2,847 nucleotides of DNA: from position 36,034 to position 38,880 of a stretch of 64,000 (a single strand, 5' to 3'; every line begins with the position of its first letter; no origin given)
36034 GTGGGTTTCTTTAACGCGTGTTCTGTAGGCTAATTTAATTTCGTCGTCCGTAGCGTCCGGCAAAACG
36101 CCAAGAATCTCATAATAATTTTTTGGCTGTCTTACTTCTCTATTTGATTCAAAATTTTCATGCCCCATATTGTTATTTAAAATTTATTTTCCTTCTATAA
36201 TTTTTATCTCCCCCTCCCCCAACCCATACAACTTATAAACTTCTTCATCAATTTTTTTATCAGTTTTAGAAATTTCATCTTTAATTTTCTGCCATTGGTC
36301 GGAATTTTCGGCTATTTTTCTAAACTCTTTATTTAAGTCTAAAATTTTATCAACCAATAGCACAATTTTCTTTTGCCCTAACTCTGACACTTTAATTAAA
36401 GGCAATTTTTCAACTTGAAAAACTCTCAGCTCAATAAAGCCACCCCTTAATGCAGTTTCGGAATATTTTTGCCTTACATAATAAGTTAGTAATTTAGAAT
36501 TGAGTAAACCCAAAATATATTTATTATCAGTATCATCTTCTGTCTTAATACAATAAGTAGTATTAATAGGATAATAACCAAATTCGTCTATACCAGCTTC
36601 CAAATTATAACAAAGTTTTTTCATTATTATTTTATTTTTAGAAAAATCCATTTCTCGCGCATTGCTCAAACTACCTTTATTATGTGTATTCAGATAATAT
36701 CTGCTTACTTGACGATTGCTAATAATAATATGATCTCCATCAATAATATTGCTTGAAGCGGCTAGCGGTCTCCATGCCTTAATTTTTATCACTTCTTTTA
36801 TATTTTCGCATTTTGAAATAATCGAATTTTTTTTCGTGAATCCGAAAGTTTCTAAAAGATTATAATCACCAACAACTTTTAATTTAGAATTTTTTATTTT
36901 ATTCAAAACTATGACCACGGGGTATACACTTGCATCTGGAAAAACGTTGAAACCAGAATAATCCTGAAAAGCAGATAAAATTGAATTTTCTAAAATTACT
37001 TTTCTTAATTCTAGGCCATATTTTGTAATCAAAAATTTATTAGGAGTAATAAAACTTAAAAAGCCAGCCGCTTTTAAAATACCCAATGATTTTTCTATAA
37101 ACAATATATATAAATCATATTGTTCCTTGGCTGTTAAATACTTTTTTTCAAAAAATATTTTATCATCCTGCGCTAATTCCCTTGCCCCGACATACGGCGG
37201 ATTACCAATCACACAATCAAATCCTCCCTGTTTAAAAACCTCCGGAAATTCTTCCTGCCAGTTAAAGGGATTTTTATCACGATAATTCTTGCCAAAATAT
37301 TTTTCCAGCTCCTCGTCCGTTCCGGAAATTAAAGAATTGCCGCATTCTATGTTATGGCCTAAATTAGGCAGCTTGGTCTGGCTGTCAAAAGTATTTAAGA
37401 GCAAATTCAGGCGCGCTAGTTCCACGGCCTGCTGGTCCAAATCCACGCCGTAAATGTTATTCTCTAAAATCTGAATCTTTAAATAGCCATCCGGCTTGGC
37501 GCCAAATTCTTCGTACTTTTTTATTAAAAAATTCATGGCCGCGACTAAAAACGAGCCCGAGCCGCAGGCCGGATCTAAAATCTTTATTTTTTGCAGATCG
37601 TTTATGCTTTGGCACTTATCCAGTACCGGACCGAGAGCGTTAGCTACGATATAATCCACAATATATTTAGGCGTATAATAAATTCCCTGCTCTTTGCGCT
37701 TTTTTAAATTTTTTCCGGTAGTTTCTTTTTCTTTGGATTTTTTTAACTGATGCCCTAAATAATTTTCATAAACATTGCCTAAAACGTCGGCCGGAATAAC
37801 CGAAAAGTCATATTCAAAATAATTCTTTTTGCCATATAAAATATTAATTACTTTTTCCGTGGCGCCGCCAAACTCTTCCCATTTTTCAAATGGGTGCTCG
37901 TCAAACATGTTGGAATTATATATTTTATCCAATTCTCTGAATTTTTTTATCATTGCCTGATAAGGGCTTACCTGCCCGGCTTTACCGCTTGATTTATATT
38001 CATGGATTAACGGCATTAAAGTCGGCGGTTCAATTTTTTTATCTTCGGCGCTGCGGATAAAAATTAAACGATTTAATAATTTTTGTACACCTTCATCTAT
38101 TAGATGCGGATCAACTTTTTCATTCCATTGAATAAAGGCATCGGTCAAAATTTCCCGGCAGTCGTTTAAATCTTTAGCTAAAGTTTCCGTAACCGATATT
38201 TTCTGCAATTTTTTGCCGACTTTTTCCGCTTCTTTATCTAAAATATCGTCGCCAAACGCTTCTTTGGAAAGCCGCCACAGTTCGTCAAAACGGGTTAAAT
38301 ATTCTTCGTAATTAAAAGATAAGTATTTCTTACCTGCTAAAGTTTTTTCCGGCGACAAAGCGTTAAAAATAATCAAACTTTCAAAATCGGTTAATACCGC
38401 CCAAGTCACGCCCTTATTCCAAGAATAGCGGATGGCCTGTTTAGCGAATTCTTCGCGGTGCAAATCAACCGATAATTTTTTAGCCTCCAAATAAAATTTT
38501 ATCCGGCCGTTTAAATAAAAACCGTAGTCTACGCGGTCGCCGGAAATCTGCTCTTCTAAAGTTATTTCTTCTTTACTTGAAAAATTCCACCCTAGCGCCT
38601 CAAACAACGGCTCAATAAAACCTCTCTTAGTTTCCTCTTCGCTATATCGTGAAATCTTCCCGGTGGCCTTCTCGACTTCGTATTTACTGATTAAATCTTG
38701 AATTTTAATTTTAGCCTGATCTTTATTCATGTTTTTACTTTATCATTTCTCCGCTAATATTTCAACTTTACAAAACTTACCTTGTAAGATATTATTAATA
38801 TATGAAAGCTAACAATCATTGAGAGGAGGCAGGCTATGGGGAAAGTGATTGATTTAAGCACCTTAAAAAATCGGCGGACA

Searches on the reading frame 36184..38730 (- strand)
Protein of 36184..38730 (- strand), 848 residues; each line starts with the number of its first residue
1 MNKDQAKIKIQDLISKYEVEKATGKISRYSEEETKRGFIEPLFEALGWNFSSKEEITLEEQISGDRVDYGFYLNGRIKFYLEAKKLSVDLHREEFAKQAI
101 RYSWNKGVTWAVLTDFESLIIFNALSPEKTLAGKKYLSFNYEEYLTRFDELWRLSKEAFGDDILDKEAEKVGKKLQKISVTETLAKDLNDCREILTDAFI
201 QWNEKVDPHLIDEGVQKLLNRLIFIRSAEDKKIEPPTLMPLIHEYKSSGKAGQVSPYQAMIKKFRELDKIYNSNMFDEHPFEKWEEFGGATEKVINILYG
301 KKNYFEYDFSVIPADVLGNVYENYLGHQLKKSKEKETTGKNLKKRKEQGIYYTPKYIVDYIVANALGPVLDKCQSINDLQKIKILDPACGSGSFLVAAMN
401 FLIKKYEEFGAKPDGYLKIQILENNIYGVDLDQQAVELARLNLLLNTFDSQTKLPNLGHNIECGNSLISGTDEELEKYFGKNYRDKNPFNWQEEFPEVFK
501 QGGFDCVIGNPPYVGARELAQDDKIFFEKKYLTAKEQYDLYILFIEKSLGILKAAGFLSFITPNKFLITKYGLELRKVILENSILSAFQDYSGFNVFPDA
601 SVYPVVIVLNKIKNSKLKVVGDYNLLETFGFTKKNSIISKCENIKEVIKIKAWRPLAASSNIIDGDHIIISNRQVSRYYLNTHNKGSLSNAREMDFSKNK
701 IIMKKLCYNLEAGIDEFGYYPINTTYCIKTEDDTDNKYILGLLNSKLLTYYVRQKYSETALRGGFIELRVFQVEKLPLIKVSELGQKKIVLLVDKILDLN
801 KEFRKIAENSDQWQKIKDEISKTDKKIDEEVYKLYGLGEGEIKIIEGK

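Call 3: search_protein_families(library=pfam, proteins=[window:36184-38730:-], max_evalue=0.1)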
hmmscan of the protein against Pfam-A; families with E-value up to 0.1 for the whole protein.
window:36184-38730:- (848 aa): 11 families
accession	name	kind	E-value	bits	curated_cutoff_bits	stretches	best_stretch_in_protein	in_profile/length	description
PF07669.17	Eco57I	-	2e-45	155.4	25.3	1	424-597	1-171/171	Eco57I restriction-modification methylase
PF02384.22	N6_Mtase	-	4e-24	85.9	20.4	1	315-672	4-294/311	N-6 DNA Methylase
PF20473.4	MmeI_Mtase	-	2.4e-15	56.9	27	1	377-580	16-216/259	MmeI, DNA-methyltransferase domain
PF12950.13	TaqI_C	-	1.6e-13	51.4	26.5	1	662-778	3-118/118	TaqI-like C-terminal specificity domain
PF04313.20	HSDR_N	-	1.6e-08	35.1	25.1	2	64-128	125-196/198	Type I restriction enzyme R protein N terminus (HSDR_N)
PF01170.24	UPF0020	-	4.7e-06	26.9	22.3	1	383-443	31-96/197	RMKL-like, methyltransferase domain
PF20464.3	MmeI_N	-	0.0024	18.6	27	1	28-190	16-173/181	MmeI, N-terminal domain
PF13588.12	HSDR_N_2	-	0.006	17.1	25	1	31-124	2-96/110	Type I restriction enzyme R protein N terminus (HSDR_N)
PF06325.19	PrmA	-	0.0068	16.4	22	1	424-454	185-215/296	Ribosomal protein L11 methyltransferase (PrmA)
PF11599.14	AviRa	-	0.0098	15.8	25.7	0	372-449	41-103/232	RRNA methyltransferase AviRa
PF13847.12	Methyltransf_31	-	0.07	13.3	27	0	381-443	4-48/145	Methyltransferase domain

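Call 10: search_protein_families(library=padloc, proteins=[window:36184-38730:-], max_evalue=0.01)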
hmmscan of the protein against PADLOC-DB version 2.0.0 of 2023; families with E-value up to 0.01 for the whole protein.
window:36184-38730:- (848 aa): 78 families (the best 25 are shown)
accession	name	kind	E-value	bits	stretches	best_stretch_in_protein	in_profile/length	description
PDLC03604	REase_MTase_IIG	-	8.6e-121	402.7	2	2-619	2-655/1011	Type IIG restriction enzyme-methyltransferase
PDLC03609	REase_MTase_IIG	-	2.2e-63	212.5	4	379-611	434-663/1066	Type IIG restriction enzyme-methyltransferase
PDLC03612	REase_MTase_IIG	-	6.2e-53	178.3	4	482-623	781-929/1247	Type IIG restriction enzyme-methyltransferase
PDLC03335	MTase_II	-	3.7e-47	159.3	1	303-618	33-311/607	Type II methyltransferase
PDLC03629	REase_MTase_IIG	-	9.4e-40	134.3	1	333-622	366-699/1182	Type IIG restriction enzyme-methyltransferase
PDLC02643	DrmMI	-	1.5e-36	123.7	3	473-565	837-935/1347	DrmMI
PDLC02521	PglX|PglXI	-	5.6e-36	121.9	2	378-453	305-379/1174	PglX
PDLC03596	REase_MTase_IIG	-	3.6e-35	119.3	3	486-615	693-823/1148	Type IIG restriction enzyme-methyltransferase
PDLC03348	MTase_II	-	1.1e-33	114.8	1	341-590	213-433/727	Type II methyltransferase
PDLC02525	PglX|PglXI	-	1.3e-31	108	2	375-479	278-382/607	PglX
PDLC03313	MTase_II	-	1.3e-30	104.5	2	500-640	141-282/563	Type II methyltransferase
PDLC02529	PglX|PglXI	-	7.5e-30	101.4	1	345-594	196-452/1189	PglX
PDLC03601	REase_MTase_IIG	-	4.5e-29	98.9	2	498-617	668-786/1110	Type IIG restriction enzyme-methyltransferase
PDLC03235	MTase_II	-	3.5e-28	96.8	2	335-617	91-361/648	Type II methyltransferase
PDLC03250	MTase_II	-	9e-28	95.4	3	419-615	256-452/775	Type II methyltransferase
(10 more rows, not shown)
